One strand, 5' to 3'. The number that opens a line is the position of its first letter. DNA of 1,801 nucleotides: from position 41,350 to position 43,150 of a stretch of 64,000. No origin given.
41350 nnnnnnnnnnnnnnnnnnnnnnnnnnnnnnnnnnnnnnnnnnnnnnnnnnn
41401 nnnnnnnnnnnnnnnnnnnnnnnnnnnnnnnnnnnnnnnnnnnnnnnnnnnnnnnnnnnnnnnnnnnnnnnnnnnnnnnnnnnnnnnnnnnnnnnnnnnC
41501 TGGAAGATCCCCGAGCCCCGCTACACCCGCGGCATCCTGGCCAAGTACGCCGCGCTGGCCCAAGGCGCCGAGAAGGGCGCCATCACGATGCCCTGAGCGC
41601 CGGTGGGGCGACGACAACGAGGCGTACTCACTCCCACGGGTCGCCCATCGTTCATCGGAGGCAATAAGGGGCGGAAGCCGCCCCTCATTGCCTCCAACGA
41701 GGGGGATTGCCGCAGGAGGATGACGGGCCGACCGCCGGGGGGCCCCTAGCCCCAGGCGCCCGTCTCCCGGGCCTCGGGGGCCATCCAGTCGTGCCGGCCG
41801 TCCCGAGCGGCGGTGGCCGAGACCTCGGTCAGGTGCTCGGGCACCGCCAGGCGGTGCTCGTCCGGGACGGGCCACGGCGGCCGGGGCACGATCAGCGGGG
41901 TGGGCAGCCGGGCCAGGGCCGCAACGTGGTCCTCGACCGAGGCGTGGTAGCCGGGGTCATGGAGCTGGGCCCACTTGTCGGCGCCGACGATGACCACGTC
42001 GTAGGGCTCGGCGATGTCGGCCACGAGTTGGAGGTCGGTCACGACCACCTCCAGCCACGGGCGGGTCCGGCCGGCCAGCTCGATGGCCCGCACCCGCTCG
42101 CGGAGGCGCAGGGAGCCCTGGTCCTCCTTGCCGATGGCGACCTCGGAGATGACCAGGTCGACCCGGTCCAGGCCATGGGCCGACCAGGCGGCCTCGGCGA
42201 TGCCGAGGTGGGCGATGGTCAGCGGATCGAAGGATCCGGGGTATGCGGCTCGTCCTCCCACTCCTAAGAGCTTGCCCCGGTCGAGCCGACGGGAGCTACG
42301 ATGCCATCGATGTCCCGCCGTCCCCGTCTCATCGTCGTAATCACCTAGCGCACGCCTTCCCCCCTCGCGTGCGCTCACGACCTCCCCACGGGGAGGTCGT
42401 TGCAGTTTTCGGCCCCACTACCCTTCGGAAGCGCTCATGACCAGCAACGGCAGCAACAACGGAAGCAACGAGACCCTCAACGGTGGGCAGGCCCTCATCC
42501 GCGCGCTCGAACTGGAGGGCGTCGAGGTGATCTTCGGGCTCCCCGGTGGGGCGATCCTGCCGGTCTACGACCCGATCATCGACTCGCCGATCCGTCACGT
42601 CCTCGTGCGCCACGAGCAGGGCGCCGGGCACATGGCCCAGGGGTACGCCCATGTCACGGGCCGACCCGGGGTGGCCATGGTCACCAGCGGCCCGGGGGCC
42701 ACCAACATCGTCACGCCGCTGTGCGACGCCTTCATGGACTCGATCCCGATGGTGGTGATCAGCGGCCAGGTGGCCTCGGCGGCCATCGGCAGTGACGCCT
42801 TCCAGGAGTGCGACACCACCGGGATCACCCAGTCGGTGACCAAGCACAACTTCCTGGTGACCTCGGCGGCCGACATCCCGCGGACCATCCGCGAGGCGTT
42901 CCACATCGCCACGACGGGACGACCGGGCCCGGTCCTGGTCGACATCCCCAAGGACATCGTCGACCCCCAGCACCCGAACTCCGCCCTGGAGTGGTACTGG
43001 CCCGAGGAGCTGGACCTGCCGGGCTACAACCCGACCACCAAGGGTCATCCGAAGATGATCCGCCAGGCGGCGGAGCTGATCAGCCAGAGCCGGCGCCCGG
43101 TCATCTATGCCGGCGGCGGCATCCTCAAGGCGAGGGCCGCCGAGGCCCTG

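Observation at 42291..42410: Branched-chain-codon leader peptide and attenuator upstream of ilvBNC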

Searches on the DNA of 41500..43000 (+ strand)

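Call 4: search_rna_families(source=window, start=41500, end=43000, threshold=evalue, max_evalue=10, show_alignments=3)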
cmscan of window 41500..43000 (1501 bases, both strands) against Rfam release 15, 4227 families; matches with E-value up to 10: 9.
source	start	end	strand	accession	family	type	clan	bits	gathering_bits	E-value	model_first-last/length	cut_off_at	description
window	41653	41699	-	RF03878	mir-B6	Gene; miRNA;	-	23.3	89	2.8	1-83/83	no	mir-B6 microRNA precursor family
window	41654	41720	+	RF02953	DUF1874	Cis-reg;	-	19.9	42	0.74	1-93/93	no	DUF1874 RNA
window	41663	41706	+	RF02793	asR3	Gene; antisense;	-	19.5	46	1.8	1-57/57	no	Pyrobaculum asRNA3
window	41621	41645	-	RF01380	HIV-1_SD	Cis-reg;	-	18.2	30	1.8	1-19/19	no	Human immunodeficiency virus type 1 major splice donor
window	42851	42892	-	RF03144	eL15-Euryarchaeota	Cis-reg; leader;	-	17.8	33.7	3.4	1-48/48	no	eL15-Euryarchaeota ribosomal protein leader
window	41925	41998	+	RF01688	Actino-pnp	Cis-reg;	-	16.4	47.7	3.9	1-63/63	no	Actino-pnp RNA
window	42742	42826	-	RF01684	mascRNA-menRNA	Gene;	-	15.3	42.5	8.5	1-56/56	no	MALAT1-associated small cytoplasmic RNA/MEN beta RNA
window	41522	41637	-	RF02883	BcKCsr2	Gene; sRNA;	-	15.1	40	1.6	1-129/129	no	Burkholderia sRNA 2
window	42109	42204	-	RF02673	scr4677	Gene; sRNA;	-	10.1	41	6.3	1-246/246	no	Streptomyces sRNA 4677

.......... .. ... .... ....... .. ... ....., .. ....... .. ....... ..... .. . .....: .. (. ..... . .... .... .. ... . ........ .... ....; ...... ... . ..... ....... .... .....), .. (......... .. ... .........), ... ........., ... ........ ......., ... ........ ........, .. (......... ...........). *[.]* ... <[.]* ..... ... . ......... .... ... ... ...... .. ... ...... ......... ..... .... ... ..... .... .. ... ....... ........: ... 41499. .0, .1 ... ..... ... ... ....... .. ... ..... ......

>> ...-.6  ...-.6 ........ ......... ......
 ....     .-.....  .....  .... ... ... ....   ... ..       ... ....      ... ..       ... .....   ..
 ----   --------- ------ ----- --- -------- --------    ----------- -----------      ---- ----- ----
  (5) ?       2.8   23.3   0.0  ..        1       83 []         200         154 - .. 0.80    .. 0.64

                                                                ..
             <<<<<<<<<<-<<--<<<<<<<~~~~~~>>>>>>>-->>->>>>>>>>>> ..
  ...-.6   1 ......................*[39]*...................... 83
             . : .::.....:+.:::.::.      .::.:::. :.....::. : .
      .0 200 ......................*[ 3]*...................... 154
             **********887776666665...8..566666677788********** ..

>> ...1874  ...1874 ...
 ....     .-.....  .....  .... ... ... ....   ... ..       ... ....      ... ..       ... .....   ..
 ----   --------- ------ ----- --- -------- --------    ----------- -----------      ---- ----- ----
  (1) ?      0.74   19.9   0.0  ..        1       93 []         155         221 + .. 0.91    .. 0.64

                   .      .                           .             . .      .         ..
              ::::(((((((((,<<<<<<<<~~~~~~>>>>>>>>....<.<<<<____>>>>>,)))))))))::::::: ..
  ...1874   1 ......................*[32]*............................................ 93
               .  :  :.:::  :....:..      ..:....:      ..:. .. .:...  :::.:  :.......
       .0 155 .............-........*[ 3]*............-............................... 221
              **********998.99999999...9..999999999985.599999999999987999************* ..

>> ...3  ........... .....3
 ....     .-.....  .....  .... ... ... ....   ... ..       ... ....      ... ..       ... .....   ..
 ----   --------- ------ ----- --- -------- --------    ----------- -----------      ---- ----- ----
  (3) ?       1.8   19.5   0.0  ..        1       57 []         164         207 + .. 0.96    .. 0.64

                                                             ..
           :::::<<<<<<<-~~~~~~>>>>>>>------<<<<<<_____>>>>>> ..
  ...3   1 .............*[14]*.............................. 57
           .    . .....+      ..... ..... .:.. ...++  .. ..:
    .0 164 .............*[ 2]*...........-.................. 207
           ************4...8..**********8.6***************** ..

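Call 29: build_rna_model(alignment_id=A1, structure=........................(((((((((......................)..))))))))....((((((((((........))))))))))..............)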
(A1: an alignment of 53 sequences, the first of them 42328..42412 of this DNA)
Model R1 built from alignment A1 (53 sequences, 112 columns); structure: as given.
model positions 87; base pairs 19; branch points 1; effective number of sequences 11.22; information 0.654 bits per position. Calibrated on 0.2 Mb of random sequence (short: E-values are rough).
structure used (alignment columns):
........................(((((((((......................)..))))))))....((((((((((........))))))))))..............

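Call 30: search_with_rna_model(model_id=R1, sources=[window, L001, L002, L003, L004, L005, L006, L007, L008, L009, L010, L011, L012, L013, L014, L015, L016, L017, L018, L019, L020, L021, L022, L023, L024, L025, L026, L027, L028, L029, L030, L031, L032, L033, L034, L035, L036, L037, L038, L039, L040, L041, L042, L043, L044, L045, L046, L047, L048, L049, L050, L051, L052, L053, L054, L055, L056, L057, L058, L059, L060, L061, L062, L063, L064, L065, L066, L067, L068, L069, L070, L071, L072, L073, L074, L075, L076, L077, L078, L079, L080], max_evalue=0.01, make_alignment=true)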
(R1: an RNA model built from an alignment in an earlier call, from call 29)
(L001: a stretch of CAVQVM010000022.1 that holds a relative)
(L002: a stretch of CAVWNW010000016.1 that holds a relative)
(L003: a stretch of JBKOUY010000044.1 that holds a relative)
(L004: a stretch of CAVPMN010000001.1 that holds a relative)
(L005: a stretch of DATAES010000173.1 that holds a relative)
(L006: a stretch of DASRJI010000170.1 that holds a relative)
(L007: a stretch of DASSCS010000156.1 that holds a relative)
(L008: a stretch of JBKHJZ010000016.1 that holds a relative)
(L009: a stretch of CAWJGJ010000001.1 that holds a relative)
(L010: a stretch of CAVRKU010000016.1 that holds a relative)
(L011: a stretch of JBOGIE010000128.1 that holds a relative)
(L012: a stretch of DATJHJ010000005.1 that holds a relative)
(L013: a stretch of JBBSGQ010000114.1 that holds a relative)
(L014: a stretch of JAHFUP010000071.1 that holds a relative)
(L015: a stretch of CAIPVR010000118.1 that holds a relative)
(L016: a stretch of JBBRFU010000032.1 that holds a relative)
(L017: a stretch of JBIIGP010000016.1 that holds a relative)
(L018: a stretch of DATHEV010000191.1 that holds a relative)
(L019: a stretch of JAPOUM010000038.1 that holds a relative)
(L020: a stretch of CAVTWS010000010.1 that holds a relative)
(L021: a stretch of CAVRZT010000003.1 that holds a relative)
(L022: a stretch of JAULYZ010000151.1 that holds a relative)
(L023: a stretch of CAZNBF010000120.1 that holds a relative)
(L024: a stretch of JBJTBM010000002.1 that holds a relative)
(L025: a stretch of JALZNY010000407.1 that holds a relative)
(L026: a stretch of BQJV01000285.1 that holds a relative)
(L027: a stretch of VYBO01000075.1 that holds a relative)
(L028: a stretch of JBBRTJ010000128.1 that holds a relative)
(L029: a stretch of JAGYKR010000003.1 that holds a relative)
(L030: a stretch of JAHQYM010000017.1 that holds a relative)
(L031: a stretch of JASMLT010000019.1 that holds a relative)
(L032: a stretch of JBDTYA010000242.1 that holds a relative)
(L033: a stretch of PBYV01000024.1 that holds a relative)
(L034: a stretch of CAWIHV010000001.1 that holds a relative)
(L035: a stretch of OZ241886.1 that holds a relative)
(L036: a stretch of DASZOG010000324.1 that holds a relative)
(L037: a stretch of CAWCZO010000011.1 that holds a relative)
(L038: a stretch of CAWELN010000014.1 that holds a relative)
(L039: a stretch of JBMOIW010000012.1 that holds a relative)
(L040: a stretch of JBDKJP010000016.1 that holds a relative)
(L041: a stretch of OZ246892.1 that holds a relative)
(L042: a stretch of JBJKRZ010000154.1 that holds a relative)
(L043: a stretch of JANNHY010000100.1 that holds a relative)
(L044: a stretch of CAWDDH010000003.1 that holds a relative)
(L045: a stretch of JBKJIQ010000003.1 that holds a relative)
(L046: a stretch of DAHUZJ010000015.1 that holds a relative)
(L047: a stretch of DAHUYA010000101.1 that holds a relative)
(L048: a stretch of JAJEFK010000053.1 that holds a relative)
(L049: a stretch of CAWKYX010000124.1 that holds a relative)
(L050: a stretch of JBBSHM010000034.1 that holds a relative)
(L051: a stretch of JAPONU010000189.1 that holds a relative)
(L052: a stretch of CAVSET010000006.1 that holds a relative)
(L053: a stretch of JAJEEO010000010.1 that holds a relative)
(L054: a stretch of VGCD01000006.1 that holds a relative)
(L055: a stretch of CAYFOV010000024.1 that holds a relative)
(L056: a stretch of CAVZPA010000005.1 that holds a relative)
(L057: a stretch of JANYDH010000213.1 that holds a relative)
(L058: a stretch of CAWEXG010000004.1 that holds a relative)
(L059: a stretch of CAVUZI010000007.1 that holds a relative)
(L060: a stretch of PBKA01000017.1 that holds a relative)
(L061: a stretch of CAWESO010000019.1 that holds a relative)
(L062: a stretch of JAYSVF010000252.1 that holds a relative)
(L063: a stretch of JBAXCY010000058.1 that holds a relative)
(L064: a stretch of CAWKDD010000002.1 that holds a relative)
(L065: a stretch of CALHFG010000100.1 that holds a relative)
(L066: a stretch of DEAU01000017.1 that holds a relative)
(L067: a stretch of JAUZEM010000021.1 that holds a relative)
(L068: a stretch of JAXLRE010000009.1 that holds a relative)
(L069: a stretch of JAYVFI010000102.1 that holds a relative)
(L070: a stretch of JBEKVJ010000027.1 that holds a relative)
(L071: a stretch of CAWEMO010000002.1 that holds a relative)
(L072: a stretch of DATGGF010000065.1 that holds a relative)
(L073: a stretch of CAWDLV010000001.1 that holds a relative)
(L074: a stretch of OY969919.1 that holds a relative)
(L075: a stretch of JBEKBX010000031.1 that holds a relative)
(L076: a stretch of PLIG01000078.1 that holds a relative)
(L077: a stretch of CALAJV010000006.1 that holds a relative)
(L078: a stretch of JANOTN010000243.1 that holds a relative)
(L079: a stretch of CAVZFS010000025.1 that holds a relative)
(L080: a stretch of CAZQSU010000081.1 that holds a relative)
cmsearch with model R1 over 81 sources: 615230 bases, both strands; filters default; matches with E-value up to 0.01: 88.
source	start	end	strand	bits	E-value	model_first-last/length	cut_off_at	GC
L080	2842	2926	+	83.2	4.9e-19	1-87/87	no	0.64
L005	416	501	+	82.8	6.2e-19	1-87/87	no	0.63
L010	2888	2975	+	82.6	7e-19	1-87/87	no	0.64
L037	2833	2923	+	82.2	8.9e-19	1-87/87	no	0.68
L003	2850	2935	+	81.6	1.3e-18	1-87/87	no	0.65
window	42328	42411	+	81.3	1.6e-18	1-87/87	no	0.64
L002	2866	2949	+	81.1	1.8e-18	1-87/87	no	0.65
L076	2878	2967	+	80.6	2.5e-18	1-87/87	no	0.64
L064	2851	2940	+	80.5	2.6e-18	1-87/87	no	0.66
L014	2883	2967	+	80.5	2.6e-18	1-87/87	no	0.66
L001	2864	2947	+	80.4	2.7e-18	1-87/87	no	0.64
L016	2827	2913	+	80.2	3e-18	1-87/87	no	0.68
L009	2907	2995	+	79.5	4.7e-18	1-87/87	no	0.69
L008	2775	2860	+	79.2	5.6e-18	1-87/87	no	0.66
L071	2742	2831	+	79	6.6e-18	1-87/87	no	0.64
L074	2852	2939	+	78.5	8.6e-18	1-87/87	no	0.65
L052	2821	2908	+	78.5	8.8e-18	1-87/87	no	0.64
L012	2878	2958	+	77.5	1.6e-17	1-87/87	no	0.64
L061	2767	2856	+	76.9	2.3e-17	1-87/87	no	0.64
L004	2864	2951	+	76.7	2.6e-17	1-87/87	no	0.66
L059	2820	2907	+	76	3.9e-17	1-87/87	no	0.61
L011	2860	2945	+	75.9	4.1e-17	1-87/87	no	0.65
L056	2867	2952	+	75.4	5.7e-17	1-87/87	no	0.69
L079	2887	2971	+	75.1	6.6e-17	1-87/87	no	0.64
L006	2850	2930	+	74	1.3e-16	1-87/87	no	0.59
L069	1566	1650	+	72.3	3.8e-16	1-87/87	no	0.59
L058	2788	2874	+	72.1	4.2e-16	1-87/87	no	0.55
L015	529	616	+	71.8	5e-16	1-87/87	no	0.72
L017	2851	2939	+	71.5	6e-16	1-87/87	no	0.71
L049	24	106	+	70.7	9.6e-16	1-87/87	no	0.55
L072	755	844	+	70.4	1.2e-15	1-87/87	no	0.69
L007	2869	2958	+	70.4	1.2e-15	1-87/87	no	0.71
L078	2851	2935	+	70.2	1.3e-15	1-87/87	no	0.56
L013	2885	2970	+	70.1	1.4e-15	1-87/87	no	0.65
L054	2865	2946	+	69.9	1.6e-15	1-87/87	no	0.54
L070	2832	2917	+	69.6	1.9e-15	1-87/87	no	0.6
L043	2883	2963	+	68.9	3e-15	1-87/87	no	0.58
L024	2838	2919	+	68.1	4.7e-15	1-87/87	no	0.6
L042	62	150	+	67.4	7.1e-15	1-87/87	no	0.69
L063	96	183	+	67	9e-15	1-87/87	no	0.59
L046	2872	2954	+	67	9.3e-15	1-87/87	no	0.67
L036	1042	1130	+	63.8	6.5e-14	1-87/87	no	0.65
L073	2880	2967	+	62.5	1.4e-13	1-87/87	no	0.66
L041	2886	2977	+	62.3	1.6e-13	1-87/87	no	0.64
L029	2816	2898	+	62.3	1.6e-13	1-87/87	no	0.59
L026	371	466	+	61.9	2.1e-13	1-87/87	no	0.57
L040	2874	2957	+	61.4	2.7e-13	1-87/87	no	0.61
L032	2865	2945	+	61.1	3.3e-13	1-87/87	no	0.53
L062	415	509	+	59.9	6.7e-13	1-87/87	no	0.56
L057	2834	2916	+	59.7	7.7e-13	1-87/87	no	0.59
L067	2853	2942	+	58.8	1.3e-12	1-87/87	no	0.71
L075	2818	2903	+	58.7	1.4e-12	1-87/87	no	0.6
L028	2874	2958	+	58.5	1.6e-12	1-87/87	no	0.64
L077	2744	2830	+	58.1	2e-12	1-87/87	no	0.52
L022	2791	2874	+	56.6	5.1e-12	1-87/87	no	0.69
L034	2871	2952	+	56.2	6.5e-12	1-87/87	no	0.66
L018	905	998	+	55.9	7.7e-12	1-87/87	no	0.68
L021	2859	2943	+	55.7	8.6e-12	1-87/87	no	0.68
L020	2872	2953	+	53.3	3.8e-11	1-87/87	no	0.67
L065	2864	2947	+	52.8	5.2e-11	1-87/87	no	0.55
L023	427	508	+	50.7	1.8e-10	1-87/87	no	0.56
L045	2888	2971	+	50.7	1.8e-10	1-87/87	no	0.62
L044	2875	2959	+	49.7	3.3e-10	1-87/87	no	0.65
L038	2831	2915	+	48.2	8.2e-10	1-87/87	no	0.64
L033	2883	2962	+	48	9.4e-10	1-87/87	no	0.45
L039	1286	1374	+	44.4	8.4e-09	1-87/87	no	0.62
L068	2912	3000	+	43.7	1.2e-08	1-87/87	no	0.45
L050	2849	2955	+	43.7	1.2e-08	1-87/87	no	0.66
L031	1700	1779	+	43.3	1.6e-08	1-87/87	no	0.44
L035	2836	2925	+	40.4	9.5e-08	1-87/87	no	0.66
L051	2861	2938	+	39.7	1.4e-07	1-87/87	no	0.68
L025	366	453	+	39.7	1.5e-07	1-87/87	no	0.76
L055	2855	2932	+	38.5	2.9e-07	1-87/87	no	0.69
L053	2890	2969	+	34.6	3.2e-06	1-87/87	no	0.66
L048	2906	2985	+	31.5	2.1e-05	1-87/87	no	0.65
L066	2860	2961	+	29.8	5.9e-05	1-87/87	no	0.67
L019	2856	2942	+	27.2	0.00028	1-87/87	no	0.64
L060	2869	2946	+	26.9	0.00033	1-87/87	no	0.56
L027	2862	2949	+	24.6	0.0013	1-87/87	no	0.67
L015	582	605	-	24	0.002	53-76/87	no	0.75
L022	2841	2862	-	22.1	0.0061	54-75/87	no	0.77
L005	467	490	-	22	0.0066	53-76/87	no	0.71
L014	2933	2956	-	22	0.0066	53-76/87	no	0.71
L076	2933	2956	-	22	0.0066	53-76/87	no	0.71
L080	2892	2915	-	22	0.0066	53-76/87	no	0.71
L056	2918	2942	-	21.8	0.0073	52-76/87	no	0.68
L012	2924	2947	-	21.8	0.0076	53-76/87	no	0.67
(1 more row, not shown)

Alignment A2: 88 matches aligned to the model, 148 columns, each read 5' to 3' on its own strand. Consensus structure (alignment columns), stored with it:
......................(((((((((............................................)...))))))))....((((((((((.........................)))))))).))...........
